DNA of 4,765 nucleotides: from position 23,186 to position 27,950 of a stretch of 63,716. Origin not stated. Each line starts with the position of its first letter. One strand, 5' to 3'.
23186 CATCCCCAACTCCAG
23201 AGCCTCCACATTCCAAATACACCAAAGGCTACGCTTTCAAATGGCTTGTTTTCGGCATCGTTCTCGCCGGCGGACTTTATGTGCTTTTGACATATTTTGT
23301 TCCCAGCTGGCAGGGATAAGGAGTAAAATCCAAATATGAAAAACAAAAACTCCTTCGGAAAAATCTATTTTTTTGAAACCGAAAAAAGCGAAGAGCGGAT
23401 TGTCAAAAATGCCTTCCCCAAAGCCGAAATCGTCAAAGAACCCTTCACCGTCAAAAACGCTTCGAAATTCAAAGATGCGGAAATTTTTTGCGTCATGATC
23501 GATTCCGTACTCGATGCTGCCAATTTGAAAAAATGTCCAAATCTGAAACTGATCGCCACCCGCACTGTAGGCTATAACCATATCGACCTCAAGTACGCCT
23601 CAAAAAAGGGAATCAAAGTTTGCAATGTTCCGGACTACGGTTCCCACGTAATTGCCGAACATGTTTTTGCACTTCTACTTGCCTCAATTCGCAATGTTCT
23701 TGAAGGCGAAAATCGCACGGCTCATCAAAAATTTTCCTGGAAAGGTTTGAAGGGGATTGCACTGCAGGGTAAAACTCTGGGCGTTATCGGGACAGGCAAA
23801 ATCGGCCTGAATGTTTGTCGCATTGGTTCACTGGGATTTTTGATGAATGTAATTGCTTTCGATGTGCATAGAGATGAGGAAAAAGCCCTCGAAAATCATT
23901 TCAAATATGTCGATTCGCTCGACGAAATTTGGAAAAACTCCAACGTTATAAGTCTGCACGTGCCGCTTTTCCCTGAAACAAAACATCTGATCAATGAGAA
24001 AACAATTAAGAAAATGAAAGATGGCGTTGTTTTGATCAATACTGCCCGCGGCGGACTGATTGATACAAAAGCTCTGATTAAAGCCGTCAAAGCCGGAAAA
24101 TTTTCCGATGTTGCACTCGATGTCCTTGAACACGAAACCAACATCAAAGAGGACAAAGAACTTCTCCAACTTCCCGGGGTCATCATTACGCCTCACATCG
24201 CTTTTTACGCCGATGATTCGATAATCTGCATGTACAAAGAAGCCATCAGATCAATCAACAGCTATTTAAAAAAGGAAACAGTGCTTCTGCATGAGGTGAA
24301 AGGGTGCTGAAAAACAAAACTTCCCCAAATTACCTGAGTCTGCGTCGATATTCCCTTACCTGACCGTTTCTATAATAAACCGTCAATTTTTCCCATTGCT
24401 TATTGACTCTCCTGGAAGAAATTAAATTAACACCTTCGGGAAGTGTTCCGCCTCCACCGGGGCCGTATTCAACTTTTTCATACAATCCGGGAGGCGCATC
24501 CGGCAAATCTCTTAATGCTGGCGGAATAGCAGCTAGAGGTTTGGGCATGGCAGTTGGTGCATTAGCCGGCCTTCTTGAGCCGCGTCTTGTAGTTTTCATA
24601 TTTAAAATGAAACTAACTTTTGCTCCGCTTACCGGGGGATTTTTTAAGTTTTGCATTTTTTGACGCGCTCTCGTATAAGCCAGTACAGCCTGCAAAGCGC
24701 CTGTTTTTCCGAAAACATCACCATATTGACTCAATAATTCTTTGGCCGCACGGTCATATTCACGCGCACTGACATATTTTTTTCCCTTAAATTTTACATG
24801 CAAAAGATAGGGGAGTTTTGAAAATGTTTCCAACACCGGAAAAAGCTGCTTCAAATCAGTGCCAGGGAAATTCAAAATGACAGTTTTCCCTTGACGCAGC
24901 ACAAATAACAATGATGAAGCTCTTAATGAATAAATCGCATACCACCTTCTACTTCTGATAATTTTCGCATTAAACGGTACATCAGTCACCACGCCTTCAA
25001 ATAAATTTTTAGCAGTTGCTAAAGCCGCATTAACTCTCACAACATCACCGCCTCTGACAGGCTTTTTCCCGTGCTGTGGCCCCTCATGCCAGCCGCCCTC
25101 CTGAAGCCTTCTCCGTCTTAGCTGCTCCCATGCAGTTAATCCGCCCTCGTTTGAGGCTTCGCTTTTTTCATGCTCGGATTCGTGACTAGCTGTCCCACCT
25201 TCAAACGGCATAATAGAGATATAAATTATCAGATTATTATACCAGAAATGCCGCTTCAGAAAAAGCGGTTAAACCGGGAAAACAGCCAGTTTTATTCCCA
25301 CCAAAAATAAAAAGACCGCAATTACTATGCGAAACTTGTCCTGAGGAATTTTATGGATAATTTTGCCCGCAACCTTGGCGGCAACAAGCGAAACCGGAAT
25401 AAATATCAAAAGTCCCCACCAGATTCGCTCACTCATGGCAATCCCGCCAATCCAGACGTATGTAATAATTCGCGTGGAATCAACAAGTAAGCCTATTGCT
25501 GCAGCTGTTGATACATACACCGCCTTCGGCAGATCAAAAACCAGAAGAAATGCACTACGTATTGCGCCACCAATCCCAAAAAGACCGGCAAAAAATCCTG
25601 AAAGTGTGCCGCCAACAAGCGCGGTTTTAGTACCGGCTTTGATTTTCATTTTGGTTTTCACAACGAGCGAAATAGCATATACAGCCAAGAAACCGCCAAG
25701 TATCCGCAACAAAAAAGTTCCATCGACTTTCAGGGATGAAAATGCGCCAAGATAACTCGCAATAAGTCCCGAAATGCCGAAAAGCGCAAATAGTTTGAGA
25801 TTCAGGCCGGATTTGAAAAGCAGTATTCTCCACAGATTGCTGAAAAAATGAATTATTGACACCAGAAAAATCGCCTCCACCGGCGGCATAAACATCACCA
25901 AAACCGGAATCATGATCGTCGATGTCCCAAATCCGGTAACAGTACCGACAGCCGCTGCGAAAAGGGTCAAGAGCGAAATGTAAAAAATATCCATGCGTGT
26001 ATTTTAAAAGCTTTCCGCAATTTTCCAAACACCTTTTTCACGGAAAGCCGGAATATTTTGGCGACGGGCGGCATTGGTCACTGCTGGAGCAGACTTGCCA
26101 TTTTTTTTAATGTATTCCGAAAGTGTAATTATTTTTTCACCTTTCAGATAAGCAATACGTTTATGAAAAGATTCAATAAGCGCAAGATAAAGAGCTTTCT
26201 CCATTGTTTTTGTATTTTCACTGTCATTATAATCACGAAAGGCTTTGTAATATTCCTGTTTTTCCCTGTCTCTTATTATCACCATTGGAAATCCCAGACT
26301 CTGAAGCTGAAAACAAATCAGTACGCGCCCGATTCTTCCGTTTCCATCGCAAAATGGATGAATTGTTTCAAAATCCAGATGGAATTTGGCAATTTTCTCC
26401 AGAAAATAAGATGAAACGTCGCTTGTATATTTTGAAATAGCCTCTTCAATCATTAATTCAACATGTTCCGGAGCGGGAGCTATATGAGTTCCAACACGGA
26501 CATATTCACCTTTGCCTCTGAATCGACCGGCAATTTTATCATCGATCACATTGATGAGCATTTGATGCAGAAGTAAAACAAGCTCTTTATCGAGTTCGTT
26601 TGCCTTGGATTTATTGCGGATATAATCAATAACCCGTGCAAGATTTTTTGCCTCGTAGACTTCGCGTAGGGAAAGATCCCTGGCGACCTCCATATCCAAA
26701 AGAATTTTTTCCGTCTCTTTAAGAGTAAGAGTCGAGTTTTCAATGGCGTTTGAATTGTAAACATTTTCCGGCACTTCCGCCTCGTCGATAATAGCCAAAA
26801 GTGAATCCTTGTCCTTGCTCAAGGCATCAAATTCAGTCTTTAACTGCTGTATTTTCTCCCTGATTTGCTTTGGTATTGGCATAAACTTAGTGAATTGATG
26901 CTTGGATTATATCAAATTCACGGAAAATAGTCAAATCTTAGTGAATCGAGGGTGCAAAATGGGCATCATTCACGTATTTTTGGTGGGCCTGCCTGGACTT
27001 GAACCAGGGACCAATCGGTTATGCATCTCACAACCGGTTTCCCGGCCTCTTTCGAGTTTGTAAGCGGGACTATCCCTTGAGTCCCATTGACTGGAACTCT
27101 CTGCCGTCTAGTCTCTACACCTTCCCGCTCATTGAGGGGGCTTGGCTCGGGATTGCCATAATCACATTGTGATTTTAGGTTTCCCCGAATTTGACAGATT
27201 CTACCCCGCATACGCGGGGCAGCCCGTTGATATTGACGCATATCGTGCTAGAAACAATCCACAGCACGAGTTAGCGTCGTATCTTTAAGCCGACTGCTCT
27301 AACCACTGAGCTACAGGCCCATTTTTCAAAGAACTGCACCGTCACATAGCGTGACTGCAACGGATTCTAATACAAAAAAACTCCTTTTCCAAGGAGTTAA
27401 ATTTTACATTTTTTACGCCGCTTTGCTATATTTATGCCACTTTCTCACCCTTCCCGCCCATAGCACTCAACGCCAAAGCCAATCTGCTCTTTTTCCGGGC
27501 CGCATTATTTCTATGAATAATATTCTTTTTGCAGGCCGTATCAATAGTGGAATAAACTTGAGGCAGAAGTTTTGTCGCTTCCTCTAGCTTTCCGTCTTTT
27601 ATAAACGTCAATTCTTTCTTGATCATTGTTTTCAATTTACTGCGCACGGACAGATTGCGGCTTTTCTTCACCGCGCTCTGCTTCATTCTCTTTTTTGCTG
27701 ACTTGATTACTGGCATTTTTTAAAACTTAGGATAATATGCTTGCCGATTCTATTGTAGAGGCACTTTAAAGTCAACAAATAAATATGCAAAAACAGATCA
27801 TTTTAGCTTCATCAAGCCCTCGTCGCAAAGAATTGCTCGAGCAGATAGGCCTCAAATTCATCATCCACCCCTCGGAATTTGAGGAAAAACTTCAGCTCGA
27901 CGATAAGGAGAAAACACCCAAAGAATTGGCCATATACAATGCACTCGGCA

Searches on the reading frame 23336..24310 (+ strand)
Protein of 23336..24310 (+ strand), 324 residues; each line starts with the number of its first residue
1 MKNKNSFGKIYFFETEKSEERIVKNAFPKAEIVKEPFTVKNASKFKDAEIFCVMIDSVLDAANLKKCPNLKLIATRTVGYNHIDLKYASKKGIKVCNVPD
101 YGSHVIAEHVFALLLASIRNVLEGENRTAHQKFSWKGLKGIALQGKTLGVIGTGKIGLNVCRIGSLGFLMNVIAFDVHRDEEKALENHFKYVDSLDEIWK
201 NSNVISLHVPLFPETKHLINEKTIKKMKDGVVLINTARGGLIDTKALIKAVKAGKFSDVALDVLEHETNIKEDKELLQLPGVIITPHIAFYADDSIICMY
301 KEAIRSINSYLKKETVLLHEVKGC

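Call 82: search_protein_families(library=pfam, proteins=[window:23336-24310:+], max_evalue=0.01)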
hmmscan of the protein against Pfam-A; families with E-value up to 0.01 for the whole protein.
window:23336-24310:+ (324 aa): 4 families
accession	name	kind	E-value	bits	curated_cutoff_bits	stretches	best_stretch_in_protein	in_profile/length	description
PF02826.25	2-Hacid_dh_C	-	4.4e-54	183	25.1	1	111-289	1-178/178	D-isomer specific 2-hydroxyacid dehydrogenase, NAD binding domain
PF00389.36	2-Hacid_dh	-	9.2e-25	87.3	24.6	1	16-315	8-128/134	D-isomer specific 2-hydroxyacid dehydrogenase, catalytic domain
PF03446.21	NAD_binding_2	-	1.7e-05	25.3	21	1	148-256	2-112/161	NAD binding domain of 6-phosphogluconate dehydrogenase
PF01262.27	AlaDh_PNT_C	-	0.0025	17.7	23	0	148-245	31-139/214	Alanine dehydrogenase/PNT, C-terminal domain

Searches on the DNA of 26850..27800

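Call 97: search_rna_families(source=window, start=26850, end=27800, threshold=evalue, max_evalue=1)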
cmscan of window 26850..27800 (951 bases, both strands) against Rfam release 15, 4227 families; matches with E-value up to 1: 2.
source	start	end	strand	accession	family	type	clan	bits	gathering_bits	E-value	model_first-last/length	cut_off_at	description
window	27043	27274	-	RF00028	Intron_gpI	Intron;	-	55.6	50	3.1e-13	1-253/253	no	Group I catalytic intron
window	27215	27320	-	RF00005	tRNA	Gene; tRNA;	CL00001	18.5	29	0.71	1-71/71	no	tRNA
